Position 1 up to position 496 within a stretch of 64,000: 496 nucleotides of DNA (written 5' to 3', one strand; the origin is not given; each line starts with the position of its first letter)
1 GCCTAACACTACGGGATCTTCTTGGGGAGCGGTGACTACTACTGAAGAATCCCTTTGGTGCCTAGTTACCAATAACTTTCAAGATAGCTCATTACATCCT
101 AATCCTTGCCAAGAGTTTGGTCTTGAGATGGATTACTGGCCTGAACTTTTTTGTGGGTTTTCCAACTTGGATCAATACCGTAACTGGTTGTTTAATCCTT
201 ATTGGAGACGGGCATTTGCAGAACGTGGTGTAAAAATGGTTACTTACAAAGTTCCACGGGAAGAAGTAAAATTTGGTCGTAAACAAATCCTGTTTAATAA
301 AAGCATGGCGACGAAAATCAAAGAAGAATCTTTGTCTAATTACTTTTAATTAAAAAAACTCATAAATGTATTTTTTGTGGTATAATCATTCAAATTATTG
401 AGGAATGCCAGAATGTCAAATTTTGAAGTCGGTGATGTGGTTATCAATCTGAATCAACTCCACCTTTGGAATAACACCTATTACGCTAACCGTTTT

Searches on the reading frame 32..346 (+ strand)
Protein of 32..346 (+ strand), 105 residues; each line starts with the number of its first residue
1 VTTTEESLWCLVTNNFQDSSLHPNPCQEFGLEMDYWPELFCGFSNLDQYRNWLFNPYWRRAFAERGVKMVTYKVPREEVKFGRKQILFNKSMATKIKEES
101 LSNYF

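Call 48: search_protein_families(library=phrogs, alignment_id=A3, max_evalue=0.001)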
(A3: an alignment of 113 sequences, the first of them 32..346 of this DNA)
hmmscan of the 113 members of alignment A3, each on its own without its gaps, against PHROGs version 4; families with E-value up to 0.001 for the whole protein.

A. member 1, window:32-346:+ (105 aa): 1 family
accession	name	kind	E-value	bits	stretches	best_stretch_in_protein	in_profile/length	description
phrog_1106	-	unknown function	6e-15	56.6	1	17-103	90-182/227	unknown function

B. families by the number of members that match (of 113 scanned): 53 families (the first 25 are shown)
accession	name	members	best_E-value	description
phrog_562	-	2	6e-73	RNA ligase and tail fiber protein attachment catalyst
phrog_12026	-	2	6.6e-15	-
phrog_5014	-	2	2.2e-06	-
phrog_5200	-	1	1.5e-48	HNH endonuclease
phrog_200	-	1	1e-22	lipoprotein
phrog_12204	-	1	2.5e-20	-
phrog_15350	-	1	5.4e-18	-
phrog_923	-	1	6.3e-18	-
phrog_13236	-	1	1.6e-17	-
phrog_7713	-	1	1.4e-15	-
phrog_192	-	1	2.7e-15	DNA polymerase exonuclease subunit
phrog_12514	-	1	4.2e-15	-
phrog_1106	-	1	6e-15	unknown function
phrog_1933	-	1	2.7e-14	-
phrog_31265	-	1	9.1e-14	-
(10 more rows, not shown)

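Call 49: search_protein_families(library=pfam, alignment_id=A3, max_evalue=0.001)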
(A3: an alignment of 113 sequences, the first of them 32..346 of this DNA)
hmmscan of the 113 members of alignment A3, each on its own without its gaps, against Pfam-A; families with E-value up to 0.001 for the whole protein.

A. member 1, window:32-346:+ (105 aa): 0 families

B. families by the number of members that match (of 113 scanned): 14 families
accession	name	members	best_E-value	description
PF09511.15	RNA_lig_T4_1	2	1.5e-27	RNA ligase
PF24835.1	DUF7717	2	0.00018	Family of unknown function (DUF7717)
PF00805.28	Pentapeptide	1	8.4e-28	Pentapeptide repeats (8 copies)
PF00929.31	RNase_T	1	9.4e-18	Exonuclease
PF13599.13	Pentapeptide_4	1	4.2e-16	Pentapeptide repeat region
PF01145.31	Band_7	1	9.8e-16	SPFH domain / Band 7 family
PF13576.12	Pentapeptide_3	1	3.2e-12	Pentapeptide repeats (9 copies)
PF01844.29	HNH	1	8.1e-11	HNH endonuclease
PF00293.34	NUDIX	1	1.2e-10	NUDIX domain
PF00583.31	Acetyltransf_1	1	3.2e-07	Acetyltransferase (GNAT) family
PF14279.12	HNH_5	1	6.5e-07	HNH endonuclease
PF13508.13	Acetyltransf_7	1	0.00018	Acetyltransferase (GNAT) domain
PF05264.16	CfAFP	1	0.00045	Choristoneura fumiferana antifreeze protein (CfAFP)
PF13527.13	Acetyltransf_9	1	0.00066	Acetyltransferase (GNAT) domain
